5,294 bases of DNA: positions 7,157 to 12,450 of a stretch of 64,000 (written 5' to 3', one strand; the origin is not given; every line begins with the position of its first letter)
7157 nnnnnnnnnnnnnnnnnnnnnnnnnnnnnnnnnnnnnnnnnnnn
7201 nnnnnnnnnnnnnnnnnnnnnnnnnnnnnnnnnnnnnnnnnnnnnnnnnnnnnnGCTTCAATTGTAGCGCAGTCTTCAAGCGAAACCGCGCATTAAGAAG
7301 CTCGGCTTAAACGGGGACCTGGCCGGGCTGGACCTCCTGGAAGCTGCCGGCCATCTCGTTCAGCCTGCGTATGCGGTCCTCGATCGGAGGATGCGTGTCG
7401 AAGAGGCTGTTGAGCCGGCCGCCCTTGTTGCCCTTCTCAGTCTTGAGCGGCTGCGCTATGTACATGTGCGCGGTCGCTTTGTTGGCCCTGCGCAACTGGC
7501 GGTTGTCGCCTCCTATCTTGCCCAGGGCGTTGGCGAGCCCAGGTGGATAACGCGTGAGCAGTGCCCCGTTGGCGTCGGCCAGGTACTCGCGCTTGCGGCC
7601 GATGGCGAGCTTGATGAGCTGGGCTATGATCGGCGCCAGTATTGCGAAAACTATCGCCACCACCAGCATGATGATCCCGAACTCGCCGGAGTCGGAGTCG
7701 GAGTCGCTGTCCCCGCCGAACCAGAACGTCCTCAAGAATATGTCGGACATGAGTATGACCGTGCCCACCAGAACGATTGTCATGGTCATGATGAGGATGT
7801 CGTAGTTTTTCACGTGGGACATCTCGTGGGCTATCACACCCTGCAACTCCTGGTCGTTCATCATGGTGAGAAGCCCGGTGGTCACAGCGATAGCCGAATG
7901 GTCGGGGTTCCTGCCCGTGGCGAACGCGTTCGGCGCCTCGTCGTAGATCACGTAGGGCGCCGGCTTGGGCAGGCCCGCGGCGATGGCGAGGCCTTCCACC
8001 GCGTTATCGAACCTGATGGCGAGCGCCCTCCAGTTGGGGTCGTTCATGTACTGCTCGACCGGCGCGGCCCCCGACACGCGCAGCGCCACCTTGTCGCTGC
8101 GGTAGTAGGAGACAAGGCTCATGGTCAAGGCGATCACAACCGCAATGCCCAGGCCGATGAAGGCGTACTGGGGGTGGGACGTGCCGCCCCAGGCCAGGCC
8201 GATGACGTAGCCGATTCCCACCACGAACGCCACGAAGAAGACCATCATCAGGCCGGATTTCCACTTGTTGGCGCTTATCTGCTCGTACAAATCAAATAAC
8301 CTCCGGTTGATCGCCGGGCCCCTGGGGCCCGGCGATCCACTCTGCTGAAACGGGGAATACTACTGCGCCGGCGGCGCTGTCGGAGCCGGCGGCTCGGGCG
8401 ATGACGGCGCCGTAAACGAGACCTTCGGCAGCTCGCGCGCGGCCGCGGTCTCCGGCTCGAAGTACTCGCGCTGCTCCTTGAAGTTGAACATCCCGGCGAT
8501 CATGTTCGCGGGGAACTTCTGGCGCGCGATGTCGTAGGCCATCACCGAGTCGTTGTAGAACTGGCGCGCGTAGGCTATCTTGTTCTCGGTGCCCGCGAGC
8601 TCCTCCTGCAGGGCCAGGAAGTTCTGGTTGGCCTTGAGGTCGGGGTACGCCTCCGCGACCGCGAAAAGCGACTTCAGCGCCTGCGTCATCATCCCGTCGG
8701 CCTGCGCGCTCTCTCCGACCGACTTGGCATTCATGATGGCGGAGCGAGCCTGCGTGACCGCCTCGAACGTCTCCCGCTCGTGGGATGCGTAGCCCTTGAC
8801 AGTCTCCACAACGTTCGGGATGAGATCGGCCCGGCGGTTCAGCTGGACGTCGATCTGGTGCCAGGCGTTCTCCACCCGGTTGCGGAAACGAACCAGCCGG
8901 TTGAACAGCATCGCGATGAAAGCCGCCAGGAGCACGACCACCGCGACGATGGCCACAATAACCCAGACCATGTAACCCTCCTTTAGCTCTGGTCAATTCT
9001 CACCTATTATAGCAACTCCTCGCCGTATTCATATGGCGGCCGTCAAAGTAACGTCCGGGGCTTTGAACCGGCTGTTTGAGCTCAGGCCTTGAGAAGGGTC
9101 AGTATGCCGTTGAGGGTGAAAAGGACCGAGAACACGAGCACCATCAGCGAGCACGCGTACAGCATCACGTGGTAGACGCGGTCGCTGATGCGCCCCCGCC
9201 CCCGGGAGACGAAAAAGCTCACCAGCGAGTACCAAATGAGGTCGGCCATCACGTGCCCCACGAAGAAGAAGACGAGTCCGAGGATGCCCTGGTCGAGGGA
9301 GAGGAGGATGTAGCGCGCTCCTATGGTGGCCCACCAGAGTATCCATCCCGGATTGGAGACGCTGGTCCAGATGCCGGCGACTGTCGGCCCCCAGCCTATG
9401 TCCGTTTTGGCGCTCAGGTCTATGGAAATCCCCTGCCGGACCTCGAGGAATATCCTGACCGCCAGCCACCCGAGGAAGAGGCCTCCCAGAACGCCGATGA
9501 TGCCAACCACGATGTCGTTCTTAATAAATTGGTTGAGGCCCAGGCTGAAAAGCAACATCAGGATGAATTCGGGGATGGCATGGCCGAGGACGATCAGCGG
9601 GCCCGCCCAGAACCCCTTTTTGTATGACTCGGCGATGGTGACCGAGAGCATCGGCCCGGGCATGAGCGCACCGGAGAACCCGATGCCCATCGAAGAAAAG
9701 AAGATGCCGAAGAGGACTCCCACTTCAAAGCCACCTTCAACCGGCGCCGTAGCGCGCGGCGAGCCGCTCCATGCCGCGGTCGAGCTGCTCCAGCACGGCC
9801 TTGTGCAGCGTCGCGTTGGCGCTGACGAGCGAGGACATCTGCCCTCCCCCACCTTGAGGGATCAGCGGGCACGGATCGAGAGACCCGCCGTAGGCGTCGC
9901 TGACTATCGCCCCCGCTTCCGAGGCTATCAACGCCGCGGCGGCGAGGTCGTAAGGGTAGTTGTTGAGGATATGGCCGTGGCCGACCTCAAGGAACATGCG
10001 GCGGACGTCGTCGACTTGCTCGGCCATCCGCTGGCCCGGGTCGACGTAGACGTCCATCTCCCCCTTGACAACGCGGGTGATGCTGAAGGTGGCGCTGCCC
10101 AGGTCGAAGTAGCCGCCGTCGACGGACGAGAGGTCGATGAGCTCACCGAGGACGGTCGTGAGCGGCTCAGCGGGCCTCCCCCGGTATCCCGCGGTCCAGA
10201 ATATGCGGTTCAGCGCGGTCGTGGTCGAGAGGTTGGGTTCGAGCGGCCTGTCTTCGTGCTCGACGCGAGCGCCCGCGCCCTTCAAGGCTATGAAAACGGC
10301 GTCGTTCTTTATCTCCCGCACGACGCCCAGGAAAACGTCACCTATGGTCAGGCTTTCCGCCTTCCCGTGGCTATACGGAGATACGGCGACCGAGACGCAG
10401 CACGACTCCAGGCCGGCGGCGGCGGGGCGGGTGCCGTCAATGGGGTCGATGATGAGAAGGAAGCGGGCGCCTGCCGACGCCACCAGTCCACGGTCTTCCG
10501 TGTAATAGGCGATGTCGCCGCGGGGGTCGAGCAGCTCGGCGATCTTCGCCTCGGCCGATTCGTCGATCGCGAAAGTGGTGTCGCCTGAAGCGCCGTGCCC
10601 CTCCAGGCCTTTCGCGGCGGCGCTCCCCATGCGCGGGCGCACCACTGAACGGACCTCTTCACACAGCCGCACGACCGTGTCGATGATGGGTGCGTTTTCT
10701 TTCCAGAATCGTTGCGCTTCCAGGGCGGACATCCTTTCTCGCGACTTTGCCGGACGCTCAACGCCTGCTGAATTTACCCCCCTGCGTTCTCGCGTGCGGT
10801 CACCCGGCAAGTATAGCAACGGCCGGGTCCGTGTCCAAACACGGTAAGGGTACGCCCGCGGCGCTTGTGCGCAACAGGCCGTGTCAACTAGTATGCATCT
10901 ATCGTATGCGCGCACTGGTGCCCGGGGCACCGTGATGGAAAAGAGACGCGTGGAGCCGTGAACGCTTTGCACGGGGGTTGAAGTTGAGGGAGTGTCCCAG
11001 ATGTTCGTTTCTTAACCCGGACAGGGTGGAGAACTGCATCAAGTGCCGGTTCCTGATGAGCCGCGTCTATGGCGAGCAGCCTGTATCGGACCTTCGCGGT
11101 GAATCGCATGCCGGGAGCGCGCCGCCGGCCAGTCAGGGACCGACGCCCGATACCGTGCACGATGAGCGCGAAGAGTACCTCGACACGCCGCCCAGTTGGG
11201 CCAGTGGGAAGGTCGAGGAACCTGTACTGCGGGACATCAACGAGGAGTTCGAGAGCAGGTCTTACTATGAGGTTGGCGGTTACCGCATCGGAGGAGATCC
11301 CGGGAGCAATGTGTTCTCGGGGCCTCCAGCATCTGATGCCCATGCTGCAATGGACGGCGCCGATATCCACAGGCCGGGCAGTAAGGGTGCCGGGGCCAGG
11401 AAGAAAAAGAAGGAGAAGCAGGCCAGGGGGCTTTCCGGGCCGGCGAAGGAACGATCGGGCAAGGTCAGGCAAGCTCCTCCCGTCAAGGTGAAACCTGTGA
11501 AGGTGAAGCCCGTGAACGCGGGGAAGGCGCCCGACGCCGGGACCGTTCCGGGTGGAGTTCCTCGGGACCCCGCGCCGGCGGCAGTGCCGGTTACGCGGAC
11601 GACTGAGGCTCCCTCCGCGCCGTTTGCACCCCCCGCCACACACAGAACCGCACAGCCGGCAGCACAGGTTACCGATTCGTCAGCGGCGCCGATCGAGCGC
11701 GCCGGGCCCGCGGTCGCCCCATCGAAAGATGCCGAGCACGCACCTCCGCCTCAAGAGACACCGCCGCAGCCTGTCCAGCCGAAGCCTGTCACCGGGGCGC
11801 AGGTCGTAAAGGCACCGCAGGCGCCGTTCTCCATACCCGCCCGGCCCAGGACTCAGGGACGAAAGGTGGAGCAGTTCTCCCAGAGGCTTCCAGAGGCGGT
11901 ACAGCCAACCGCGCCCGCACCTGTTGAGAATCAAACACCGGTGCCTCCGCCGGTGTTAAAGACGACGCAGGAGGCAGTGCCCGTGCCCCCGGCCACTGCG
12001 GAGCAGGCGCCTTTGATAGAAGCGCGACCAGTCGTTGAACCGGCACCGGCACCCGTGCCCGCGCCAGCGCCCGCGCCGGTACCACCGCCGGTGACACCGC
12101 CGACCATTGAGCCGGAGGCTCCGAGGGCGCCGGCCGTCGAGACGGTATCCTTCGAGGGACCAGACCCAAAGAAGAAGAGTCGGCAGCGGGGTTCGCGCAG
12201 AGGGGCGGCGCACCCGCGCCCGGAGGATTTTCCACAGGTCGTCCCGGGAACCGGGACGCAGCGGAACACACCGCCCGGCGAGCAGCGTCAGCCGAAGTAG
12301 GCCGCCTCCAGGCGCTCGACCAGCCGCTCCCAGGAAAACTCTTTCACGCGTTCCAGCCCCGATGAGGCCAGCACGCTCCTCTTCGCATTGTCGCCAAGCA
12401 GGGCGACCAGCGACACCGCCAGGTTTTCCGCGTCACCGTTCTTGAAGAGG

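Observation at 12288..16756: Phosphatidylinositol/PIM-like lipid cluster split by a PAP2 phosphatase and a membrane alpha/beta-hydrolase: a candidate PIP phosphatase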

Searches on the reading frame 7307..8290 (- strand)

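Call 65: search_protein_families(library=pfam, proteins=[window:7307-8290:-], max_evalue=0.00001)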
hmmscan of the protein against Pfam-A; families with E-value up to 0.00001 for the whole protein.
window:7307-8290:- (327 aa): 1 family
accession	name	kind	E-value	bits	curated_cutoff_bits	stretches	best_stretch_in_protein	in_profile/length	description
PF01435.24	Peptidase_M48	-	7.5e-31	107.8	20.3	1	96-313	9-185/186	Peptidase family M48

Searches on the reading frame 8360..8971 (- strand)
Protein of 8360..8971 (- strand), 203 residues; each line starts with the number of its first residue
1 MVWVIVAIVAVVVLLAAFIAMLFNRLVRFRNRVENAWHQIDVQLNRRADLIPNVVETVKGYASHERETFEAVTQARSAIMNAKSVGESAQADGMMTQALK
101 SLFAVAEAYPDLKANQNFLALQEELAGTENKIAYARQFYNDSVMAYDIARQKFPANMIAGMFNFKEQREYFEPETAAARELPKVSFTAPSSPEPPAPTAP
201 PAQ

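Call 65: search_protein_families(library=pfam, proteins=[window:8360-8971:-], max_evalue=0.00001)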
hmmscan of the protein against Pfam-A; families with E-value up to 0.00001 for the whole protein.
window:8360-8971:- (203 aa): 1 family
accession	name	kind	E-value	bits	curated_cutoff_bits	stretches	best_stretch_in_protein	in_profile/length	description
PF04011.17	LemA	-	5.7e-61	205.2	26.2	1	36-186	1-149/149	LemA family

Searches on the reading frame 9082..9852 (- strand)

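Call 3: search_protein_families(library=pfam, proteins=[window:9082-9852:-], max_evalue=0.01)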
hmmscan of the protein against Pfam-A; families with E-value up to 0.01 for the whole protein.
window:9082-9852:- (256 aa): 1 family
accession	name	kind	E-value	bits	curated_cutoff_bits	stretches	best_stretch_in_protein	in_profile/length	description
PF01810.24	LysE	-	4.3e-31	108.3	25.6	1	60-248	2-192/193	LysE type translocator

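Call 4: search_protein_families(library=ncbifam, proteins=[window:9082-9852:-], max_evalue=0.01)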
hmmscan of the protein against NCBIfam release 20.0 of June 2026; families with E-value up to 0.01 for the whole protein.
window:9082-9852:- (256 aa): 2 families
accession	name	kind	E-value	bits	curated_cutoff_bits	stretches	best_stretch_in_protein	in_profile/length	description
TIGR00949.1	2A76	subfamily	5e-11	42.6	183.95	1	65-243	2-183/185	homoserine/threonine efflux transporter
NF008201.0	PRK10958.1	equivalog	1.9e-05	24.3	165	1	63-216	22-173/212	leucine efflux protein LeuE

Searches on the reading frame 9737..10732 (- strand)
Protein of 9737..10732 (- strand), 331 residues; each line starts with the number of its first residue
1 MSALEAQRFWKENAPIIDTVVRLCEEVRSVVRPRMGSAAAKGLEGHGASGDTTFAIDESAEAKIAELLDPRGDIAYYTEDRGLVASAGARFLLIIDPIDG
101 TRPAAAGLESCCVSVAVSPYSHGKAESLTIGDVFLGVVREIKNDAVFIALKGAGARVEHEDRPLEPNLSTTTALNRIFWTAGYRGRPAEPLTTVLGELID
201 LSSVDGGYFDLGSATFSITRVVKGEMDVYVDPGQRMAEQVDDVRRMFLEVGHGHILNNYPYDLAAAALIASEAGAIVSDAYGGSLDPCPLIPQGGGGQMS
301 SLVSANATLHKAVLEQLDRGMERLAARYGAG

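Call 3: search_protein_families(library=pfam, proteins=[window:9737-10732:-], max_evalue=0.01)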
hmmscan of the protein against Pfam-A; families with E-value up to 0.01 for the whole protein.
window:9737-10732:- (331 aa): 1 family
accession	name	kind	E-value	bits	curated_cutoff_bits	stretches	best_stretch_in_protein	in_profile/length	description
PF00459.30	Inositol_P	-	3.5e-19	69.8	27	1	14-313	3-262/271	Inositol monophosphatase family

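Call 4: search_protein_families(library=ncbifam, proteins=[window:9737-10732:-], max_evalue=0.01)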
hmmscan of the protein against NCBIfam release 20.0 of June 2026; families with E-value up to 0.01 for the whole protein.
window:9737-10732:- (331 aa): 4 families
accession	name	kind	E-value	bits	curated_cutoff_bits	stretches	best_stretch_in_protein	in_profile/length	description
NF009321.0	PRK12676.1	equivalog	2.1e-24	86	264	2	19-176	10-154/264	bifunctional fructose-bisphosphatase/inositol-phosphate phosphatase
NF010678.0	PRK14076.1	equivalog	7.9e-20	71.2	493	1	17-318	6-284/570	bifunctional NADP phosphatase/NAD kinase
TIGR02067.1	his_9_HisN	equivalog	1.3e-07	31.4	275.15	1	56-232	39-200/252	histidinol-phosphatase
NF008027.1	PRK10757.1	equivalog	4e-05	22.7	332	0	49-231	36-205/267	inositol-1-monophosphatase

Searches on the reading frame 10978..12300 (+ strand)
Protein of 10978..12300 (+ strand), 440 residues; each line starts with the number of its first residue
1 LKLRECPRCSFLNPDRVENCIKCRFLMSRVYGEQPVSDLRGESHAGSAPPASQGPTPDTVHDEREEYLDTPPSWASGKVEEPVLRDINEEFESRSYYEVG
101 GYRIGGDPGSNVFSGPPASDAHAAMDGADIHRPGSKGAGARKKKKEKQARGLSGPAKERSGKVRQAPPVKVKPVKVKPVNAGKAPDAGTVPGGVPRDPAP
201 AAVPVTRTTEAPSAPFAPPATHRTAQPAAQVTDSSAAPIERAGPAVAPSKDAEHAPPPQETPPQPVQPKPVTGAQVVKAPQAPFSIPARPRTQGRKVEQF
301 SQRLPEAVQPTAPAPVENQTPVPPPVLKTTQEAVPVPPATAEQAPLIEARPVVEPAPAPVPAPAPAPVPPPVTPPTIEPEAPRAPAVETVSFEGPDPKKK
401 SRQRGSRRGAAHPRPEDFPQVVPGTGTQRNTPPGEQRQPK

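Call 3: search_protein_families(library=pfam, proteins=[window:10978-12300:+], max_evalue=0.01)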
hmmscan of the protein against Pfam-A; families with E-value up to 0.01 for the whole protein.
window:10978-12300:+ (440 aa): 0 families

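Call 4: search_protein_families(library=ncbifam, proteins=[window:10978-12300:+], max_evalue=0.01)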
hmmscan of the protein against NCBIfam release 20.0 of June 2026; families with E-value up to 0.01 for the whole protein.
window:10978-12300:+ (440 aa): 0 families
